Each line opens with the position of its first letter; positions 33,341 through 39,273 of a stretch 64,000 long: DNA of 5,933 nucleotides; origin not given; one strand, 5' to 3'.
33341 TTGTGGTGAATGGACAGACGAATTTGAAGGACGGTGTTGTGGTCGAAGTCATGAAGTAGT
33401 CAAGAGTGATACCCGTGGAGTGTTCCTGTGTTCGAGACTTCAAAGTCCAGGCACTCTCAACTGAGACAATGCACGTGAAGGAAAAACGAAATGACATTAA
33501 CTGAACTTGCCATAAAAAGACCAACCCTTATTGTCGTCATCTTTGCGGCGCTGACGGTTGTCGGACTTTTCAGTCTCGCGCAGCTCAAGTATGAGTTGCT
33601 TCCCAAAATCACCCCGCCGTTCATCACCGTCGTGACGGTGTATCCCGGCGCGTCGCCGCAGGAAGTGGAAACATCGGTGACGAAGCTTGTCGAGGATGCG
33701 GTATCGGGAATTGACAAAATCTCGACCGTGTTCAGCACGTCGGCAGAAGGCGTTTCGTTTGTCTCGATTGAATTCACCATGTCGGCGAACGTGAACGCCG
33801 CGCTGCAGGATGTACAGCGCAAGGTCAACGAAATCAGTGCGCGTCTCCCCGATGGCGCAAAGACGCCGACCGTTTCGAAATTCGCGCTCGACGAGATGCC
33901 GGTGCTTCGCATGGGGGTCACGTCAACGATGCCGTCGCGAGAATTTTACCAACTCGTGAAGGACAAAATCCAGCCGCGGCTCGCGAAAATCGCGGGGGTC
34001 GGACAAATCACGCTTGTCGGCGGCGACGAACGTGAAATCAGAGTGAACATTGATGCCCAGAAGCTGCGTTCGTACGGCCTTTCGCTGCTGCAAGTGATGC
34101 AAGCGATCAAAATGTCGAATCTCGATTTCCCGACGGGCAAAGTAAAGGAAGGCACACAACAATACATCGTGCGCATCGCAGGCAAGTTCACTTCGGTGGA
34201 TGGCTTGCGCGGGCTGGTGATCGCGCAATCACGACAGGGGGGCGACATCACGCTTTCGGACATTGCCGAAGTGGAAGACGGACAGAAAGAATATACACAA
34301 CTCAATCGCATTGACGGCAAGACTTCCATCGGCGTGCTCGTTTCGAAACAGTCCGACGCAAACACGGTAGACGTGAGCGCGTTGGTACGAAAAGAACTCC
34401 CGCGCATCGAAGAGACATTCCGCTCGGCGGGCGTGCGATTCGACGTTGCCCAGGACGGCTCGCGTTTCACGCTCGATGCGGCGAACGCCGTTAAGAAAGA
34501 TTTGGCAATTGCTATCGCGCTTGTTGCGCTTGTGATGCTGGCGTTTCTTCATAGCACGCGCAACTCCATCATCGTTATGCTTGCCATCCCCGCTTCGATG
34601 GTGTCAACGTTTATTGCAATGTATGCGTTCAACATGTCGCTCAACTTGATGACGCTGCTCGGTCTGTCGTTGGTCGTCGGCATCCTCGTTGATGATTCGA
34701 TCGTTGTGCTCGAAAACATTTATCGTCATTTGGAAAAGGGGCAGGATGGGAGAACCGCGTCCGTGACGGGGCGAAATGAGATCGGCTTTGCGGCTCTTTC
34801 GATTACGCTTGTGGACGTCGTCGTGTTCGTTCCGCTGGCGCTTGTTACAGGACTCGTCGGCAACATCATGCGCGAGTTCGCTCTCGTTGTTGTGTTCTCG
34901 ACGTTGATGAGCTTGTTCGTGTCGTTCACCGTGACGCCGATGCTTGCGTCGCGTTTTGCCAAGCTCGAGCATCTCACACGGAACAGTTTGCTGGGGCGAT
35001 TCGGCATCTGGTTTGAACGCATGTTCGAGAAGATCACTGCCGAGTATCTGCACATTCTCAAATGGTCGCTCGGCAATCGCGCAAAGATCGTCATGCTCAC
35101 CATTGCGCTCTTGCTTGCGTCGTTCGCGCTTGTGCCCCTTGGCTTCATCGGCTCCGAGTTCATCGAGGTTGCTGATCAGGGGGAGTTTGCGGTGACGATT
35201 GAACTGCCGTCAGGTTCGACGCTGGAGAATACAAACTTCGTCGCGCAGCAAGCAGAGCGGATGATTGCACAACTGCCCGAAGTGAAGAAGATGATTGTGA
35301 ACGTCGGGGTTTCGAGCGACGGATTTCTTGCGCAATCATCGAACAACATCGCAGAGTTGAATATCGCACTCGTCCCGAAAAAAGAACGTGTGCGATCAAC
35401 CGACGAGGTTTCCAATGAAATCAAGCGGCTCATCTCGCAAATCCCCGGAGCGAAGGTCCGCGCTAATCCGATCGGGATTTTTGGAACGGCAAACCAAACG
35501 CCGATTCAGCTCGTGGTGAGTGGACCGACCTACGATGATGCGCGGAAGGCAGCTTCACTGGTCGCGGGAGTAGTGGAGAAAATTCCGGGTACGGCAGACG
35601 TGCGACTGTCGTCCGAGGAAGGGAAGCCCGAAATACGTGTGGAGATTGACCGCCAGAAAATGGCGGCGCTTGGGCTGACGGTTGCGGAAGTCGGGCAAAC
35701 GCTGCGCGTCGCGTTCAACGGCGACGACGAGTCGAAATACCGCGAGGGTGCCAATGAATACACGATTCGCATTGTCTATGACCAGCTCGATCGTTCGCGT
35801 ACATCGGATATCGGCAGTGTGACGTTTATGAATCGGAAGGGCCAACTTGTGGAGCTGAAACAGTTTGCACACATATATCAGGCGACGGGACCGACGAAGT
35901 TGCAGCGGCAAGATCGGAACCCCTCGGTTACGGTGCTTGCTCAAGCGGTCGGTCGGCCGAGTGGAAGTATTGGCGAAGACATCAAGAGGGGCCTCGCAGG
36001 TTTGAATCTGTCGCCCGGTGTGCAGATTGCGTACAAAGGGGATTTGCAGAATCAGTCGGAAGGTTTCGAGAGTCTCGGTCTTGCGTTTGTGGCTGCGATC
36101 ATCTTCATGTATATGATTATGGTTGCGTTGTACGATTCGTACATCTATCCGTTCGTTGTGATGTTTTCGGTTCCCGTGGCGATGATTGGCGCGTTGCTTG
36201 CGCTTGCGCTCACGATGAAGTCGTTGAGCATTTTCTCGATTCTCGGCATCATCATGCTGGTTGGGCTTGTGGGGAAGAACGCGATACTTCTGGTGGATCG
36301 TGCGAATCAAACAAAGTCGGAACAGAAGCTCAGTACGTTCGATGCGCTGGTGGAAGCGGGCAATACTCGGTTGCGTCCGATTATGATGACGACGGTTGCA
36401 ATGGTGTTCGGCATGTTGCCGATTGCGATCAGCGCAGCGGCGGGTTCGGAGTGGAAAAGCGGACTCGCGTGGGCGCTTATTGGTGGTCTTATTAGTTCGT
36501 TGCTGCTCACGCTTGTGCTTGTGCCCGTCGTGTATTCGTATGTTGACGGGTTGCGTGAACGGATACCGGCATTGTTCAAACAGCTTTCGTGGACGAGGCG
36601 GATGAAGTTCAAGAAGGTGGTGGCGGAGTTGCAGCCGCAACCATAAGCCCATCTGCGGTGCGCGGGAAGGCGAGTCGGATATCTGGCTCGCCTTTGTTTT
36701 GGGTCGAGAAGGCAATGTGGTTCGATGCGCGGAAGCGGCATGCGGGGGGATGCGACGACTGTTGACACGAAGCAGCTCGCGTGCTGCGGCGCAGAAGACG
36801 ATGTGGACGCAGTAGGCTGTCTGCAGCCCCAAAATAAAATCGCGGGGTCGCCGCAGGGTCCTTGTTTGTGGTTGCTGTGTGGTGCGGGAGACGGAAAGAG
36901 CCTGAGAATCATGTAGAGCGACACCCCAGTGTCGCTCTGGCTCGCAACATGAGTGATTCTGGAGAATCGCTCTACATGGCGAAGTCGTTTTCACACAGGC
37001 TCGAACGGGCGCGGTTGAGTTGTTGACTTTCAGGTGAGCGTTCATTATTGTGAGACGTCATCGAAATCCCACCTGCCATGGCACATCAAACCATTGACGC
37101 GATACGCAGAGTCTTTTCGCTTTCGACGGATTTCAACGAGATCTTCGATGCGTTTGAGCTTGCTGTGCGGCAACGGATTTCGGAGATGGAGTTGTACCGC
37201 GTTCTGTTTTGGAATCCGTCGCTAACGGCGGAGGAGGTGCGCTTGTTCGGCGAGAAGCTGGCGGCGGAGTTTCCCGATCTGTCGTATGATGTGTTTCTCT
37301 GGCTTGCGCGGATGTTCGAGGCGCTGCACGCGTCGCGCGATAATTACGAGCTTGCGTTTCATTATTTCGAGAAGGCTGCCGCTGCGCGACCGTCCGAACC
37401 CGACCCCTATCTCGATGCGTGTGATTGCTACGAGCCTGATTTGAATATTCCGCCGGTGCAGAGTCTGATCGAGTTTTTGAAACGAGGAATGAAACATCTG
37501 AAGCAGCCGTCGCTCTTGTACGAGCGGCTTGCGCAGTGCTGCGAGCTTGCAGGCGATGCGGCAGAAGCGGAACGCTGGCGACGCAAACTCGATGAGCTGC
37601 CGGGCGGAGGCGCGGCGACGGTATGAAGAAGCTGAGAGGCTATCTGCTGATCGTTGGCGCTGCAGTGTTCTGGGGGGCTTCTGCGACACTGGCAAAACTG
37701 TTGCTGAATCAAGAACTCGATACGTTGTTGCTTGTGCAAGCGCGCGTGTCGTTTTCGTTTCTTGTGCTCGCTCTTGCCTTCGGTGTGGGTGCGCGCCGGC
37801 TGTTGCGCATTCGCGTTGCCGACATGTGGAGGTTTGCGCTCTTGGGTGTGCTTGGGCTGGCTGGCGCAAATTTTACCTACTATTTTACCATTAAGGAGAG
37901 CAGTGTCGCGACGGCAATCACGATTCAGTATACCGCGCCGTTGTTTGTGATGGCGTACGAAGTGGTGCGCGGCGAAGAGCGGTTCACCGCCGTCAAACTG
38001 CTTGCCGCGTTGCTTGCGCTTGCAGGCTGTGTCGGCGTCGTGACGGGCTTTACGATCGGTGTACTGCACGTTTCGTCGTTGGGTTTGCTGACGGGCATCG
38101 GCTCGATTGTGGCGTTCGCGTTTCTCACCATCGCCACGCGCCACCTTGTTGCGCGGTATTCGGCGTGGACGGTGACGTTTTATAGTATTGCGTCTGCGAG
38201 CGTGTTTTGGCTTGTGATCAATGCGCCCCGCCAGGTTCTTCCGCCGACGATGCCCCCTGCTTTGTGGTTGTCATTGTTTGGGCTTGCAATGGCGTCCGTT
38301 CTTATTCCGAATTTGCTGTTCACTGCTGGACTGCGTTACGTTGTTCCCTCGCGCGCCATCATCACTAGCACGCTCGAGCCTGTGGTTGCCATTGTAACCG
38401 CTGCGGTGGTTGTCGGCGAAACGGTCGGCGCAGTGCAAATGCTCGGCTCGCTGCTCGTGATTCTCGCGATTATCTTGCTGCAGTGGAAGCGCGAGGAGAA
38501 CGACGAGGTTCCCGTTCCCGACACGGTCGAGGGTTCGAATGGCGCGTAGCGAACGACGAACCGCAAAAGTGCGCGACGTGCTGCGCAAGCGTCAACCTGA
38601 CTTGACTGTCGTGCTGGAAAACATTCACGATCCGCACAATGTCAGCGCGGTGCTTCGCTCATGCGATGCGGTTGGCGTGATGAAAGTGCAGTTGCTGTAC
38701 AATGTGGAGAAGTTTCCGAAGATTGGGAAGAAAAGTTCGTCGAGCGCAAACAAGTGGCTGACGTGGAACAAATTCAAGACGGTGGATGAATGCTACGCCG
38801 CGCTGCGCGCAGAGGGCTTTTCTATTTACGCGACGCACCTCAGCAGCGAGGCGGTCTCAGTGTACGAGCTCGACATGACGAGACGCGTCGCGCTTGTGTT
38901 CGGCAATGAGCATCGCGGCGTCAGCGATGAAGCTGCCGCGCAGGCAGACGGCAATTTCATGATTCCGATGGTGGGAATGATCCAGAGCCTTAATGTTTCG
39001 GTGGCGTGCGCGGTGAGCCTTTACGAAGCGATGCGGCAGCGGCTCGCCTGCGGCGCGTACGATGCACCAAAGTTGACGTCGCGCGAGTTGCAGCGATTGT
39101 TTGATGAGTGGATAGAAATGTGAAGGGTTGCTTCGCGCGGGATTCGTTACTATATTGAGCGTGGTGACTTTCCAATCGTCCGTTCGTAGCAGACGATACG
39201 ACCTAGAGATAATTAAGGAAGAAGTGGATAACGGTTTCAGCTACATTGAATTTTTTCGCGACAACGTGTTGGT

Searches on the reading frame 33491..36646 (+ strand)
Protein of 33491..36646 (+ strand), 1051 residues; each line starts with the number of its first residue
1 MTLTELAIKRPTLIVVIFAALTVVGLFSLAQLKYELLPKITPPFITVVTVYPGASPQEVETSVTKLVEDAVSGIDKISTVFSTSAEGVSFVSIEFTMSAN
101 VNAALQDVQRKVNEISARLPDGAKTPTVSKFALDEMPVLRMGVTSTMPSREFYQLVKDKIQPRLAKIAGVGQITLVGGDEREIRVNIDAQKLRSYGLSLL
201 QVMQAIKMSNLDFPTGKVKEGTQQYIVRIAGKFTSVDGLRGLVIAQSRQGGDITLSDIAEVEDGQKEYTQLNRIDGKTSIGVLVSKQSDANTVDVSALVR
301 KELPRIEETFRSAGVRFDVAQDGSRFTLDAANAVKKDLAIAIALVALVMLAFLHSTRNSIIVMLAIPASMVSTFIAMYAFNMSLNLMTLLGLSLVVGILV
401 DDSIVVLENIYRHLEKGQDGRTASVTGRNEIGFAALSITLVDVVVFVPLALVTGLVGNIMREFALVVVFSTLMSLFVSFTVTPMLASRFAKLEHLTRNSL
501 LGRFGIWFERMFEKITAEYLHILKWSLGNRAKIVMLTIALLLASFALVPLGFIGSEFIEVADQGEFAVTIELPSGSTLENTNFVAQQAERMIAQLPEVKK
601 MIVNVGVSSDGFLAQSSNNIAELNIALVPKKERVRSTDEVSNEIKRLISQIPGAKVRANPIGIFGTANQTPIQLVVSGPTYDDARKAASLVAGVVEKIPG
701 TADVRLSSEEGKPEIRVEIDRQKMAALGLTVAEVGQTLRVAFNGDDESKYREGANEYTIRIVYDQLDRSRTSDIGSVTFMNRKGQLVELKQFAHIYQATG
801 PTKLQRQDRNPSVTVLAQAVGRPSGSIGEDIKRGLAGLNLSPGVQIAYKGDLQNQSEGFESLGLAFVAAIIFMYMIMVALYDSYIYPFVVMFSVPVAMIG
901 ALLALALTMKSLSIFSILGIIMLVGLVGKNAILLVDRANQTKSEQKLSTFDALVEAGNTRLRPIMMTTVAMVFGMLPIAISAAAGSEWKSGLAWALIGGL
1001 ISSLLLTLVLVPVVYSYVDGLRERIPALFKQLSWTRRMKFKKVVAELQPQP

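Call 8: search_protein_families(library=pfam, proteins=[window:33491-36646:+], max_evalue=0.001)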
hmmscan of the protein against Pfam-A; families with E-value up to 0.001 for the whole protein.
window:33491-36646:+ (1051 aa): 1 family
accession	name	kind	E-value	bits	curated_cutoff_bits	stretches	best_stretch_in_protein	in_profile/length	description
PF00873.25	ACR_tran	-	9e-266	884.8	28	1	4-1018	2-1020/1021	AcrB/AcrD/AcrF family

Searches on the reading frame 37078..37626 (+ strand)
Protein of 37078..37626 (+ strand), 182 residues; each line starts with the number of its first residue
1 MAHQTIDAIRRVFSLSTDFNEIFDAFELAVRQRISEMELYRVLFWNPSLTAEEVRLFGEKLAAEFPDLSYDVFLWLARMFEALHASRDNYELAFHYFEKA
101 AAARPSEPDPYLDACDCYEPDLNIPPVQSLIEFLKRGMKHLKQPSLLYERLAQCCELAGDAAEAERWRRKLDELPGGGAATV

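Call 8: search_protein_families(library=pfam, proteins=[window:37078-37626:+], max_evalue=0.001)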
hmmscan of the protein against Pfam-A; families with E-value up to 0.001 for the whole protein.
window:37078-37626:+ (182 aa): 1 family
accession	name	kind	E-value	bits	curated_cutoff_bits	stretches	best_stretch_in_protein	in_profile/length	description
PF14559.12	TPR_19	-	0.00086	20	25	0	88-118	5-35/68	Tetratricopeptide repeat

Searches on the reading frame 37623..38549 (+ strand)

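Call 8: search_protein_families(library=pfam, proteins=[window:37623-38549:+], max_evalue=0.001)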
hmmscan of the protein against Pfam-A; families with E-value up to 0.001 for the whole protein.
window:37623-38549:+ (308 aa): 1 family
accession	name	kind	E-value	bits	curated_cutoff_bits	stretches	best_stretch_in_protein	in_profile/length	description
PF00892.27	EamA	-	2.5e-36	125.4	28.2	2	5-140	2-134/135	EamA-like transporter family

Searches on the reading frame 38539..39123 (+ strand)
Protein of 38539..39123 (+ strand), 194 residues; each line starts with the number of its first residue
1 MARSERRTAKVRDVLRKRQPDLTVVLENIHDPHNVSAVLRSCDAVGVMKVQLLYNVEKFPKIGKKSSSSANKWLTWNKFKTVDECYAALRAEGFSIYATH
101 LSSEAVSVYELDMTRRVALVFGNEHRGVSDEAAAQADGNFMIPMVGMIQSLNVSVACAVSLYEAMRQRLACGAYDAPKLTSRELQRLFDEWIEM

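Call 8: search_protein_families(library=pfam, proteins=[window:38539-39123:+], max_evalue=0.001)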
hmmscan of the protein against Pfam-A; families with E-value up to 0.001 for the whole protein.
window:38539-39123:+ (194 aa): 1 family
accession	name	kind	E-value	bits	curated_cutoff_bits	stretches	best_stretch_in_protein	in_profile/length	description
PF00588.24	SpoU_methylase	-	2.9e-37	128.3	29.7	1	22-162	2-142/142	SpoU rRNA Methylase family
